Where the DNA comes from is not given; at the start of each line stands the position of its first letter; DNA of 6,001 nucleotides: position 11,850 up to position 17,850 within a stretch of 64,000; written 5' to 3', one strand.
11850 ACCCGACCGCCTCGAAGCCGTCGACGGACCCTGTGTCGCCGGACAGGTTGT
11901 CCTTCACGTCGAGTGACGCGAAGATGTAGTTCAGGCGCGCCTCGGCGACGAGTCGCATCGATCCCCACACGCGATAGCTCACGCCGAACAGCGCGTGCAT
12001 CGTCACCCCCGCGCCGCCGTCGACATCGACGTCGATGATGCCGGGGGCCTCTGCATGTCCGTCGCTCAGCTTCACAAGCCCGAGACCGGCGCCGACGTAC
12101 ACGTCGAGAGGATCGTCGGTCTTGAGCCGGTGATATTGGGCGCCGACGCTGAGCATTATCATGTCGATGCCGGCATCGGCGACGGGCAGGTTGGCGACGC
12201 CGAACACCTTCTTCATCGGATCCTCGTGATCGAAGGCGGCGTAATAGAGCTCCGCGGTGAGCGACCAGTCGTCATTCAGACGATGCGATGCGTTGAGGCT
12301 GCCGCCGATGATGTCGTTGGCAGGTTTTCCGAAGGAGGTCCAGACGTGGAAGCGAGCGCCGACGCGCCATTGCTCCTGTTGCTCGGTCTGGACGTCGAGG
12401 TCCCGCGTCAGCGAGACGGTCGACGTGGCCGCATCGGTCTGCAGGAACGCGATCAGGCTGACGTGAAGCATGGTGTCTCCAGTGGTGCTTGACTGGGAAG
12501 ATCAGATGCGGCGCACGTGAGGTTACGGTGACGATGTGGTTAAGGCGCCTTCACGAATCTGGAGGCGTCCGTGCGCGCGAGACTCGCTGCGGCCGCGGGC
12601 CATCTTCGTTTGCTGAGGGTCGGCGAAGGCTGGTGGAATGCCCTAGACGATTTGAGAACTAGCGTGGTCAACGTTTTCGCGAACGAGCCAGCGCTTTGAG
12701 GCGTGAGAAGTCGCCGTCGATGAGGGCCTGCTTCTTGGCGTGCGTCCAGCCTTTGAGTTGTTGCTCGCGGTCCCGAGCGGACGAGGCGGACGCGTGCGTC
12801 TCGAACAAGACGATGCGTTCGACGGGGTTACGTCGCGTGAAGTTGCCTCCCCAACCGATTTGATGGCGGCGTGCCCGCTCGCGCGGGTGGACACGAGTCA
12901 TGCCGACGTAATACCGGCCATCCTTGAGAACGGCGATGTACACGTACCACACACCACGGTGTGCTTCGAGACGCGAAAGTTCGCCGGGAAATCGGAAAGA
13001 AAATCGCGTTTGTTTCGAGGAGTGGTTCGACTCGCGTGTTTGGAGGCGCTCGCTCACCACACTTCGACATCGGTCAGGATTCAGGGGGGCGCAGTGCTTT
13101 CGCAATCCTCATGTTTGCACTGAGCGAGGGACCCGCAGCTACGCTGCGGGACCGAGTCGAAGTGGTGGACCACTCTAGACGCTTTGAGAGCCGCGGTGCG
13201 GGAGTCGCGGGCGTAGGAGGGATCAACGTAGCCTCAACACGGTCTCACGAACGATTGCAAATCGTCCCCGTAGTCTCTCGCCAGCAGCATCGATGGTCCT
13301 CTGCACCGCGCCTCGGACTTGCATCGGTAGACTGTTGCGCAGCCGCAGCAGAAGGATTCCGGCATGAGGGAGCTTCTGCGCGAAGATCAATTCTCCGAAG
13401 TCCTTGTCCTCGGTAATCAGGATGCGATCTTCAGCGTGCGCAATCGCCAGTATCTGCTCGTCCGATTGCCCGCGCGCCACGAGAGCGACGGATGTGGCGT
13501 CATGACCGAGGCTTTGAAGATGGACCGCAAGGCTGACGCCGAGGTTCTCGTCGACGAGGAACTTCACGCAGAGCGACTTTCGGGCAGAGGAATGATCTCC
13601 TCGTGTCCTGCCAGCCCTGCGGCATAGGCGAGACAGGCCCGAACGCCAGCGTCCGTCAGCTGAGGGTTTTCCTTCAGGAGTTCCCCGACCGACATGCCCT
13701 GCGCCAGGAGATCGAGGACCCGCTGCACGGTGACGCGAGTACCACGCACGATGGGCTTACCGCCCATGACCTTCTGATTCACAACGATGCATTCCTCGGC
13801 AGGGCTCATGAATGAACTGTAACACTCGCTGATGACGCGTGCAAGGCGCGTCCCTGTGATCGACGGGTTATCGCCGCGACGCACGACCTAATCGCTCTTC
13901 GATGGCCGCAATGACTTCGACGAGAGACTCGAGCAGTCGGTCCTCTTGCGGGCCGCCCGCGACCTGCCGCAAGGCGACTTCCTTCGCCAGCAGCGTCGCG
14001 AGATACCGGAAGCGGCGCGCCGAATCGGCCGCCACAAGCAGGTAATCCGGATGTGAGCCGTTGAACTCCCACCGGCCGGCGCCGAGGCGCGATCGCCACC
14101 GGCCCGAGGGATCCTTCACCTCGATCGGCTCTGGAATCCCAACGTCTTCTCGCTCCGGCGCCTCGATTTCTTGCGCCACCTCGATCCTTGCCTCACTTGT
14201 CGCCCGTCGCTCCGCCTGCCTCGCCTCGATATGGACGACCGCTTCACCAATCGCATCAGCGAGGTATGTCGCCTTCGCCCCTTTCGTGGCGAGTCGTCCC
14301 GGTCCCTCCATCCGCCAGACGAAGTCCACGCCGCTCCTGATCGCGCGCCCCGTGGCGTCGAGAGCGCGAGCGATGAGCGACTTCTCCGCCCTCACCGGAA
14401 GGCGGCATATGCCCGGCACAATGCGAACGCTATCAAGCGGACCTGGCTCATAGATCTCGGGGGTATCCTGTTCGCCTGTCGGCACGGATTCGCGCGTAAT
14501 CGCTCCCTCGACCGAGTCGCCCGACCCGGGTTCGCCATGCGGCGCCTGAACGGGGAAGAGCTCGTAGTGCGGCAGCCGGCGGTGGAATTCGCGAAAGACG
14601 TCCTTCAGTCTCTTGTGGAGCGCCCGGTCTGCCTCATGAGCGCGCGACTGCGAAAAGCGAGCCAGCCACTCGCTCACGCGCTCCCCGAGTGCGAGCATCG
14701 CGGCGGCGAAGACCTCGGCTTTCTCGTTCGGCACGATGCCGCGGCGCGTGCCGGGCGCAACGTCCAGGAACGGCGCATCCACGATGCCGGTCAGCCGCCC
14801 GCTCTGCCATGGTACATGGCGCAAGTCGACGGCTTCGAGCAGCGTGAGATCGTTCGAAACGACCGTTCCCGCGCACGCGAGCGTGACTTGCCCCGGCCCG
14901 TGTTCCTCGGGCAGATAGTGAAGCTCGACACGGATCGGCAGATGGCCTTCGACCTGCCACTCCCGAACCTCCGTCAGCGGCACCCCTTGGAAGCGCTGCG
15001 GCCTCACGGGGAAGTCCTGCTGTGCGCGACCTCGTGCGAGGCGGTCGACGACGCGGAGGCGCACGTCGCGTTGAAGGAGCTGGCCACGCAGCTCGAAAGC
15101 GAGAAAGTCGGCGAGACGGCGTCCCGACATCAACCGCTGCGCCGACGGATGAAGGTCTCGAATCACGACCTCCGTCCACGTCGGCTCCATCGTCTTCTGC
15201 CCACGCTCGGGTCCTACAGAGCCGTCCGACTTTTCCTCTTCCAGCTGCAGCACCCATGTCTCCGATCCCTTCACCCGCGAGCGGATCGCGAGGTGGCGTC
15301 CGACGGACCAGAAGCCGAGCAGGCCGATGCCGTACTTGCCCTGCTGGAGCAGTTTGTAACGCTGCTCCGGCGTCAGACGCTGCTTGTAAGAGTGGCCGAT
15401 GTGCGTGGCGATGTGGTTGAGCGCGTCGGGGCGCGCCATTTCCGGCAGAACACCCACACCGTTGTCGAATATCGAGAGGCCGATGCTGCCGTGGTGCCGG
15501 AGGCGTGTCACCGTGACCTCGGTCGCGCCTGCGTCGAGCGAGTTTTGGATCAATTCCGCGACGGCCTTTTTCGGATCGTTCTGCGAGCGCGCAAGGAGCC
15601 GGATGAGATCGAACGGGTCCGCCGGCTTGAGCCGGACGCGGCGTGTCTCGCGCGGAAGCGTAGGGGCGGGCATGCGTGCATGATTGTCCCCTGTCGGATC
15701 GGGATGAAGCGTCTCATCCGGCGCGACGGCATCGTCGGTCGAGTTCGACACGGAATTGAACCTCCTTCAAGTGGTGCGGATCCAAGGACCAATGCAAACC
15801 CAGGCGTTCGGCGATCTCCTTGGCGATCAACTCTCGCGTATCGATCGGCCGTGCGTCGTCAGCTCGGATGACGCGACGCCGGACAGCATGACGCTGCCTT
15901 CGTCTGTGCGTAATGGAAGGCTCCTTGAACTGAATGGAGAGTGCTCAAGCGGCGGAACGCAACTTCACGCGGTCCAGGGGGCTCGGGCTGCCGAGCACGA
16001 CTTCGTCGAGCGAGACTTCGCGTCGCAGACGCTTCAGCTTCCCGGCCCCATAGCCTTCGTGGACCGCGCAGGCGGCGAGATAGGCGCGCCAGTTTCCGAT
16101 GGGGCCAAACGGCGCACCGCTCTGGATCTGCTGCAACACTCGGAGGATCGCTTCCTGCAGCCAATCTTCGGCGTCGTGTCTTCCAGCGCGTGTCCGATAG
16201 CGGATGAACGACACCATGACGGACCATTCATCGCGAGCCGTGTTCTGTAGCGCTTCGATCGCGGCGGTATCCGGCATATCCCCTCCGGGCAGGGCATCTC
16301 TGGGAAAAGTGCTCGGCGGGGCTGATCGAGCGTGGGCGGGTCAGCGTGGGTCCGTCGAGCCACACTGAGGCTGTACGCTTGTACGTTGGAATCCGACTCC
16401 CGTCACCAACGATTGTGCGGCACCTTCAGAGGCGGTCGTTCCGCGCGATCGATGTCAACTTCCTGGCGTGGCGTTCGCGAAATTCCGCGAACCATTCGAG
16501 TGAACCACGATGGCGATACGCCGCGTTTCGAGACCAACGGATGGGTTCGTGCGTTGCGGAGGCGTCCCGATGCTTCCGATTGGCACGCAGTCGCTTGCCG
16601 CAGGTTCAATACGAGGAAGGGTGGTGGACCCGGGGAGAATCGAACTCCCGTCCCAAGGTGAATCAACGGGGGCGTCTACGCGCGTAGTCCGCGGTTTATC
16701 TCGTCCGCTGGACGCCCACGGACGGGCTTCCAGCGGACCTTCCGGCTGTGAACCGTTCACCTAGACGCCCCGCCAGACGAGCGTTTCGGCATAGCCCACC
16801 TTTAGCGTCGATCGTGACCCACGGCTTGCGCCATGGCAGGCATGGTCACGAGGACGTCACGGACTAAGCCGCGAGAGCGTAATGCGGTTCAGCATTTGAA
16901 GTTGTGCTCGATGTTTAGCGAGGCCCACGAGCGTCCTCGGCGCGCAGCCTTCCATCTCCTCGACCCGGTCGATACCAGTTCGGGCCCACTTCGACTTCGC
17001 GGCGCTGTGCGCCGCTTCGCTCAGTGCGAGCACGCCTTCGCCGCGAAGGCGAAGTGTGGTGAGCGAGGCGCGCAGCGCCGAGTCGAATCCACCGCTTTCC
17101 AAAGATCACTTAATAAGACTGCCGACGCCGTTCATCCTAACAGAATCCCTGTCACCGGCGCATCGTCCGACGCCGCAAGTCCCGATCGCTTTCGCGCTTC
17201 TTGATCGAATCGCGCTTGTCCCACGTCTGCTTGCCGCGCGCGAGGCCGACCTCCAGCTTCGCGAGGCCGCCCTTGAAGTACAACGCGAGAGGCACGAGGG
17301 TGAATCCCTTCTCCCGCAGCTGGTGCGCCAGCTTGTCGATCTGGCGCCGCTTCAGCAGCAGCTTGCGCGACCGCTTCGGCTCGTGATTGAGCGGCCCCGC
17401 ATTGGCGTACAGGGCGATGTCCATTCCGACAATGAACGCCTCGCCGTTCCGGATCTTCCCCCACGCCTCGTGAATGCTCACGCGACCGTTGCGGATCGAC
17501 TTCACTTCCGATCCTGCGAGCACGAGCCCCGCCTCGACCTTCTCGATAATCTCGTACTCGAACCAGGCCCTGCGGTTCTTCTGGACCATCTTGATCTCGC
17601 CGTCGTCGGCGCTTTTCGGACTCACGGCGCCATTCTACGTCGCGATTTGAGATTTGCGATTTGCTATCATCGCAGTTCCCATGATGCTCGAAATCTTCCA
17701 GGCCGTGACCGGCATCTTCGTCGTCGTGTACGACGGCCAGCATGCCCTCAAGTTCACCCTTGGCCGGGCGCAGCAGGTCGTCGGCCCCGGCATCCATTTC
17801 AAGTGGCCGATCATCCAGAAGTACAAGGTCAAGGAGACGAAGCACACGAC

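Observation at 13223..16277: Island-like block at the 3' side of ssrA: GHKL ATPase + PIN-like toxin-antitoxin pair + sigma fragment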

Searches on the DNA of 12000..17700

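Call 58: search_rna_families(source=window, start=12000, end=17700, threshold=evalue, max_evalue=0.1)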
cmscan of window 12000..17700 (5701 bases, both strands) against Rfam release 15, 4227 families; matches with E-value up to 0.1: 1.
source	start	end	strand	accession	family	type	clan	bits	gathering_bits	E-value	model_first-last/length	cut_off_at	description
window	16622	16987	-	RF00023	tmRNA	Gene;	CL00001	145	47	6.3e-58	1-374/374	no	transfer-messenger RNA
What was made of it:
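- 16622..16987 (-): tmRNA gene (ssrA), intact. Its 3' end is the integration target. Rfam RF00023, 145 bits, model positions 1-374/374 (call 58).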
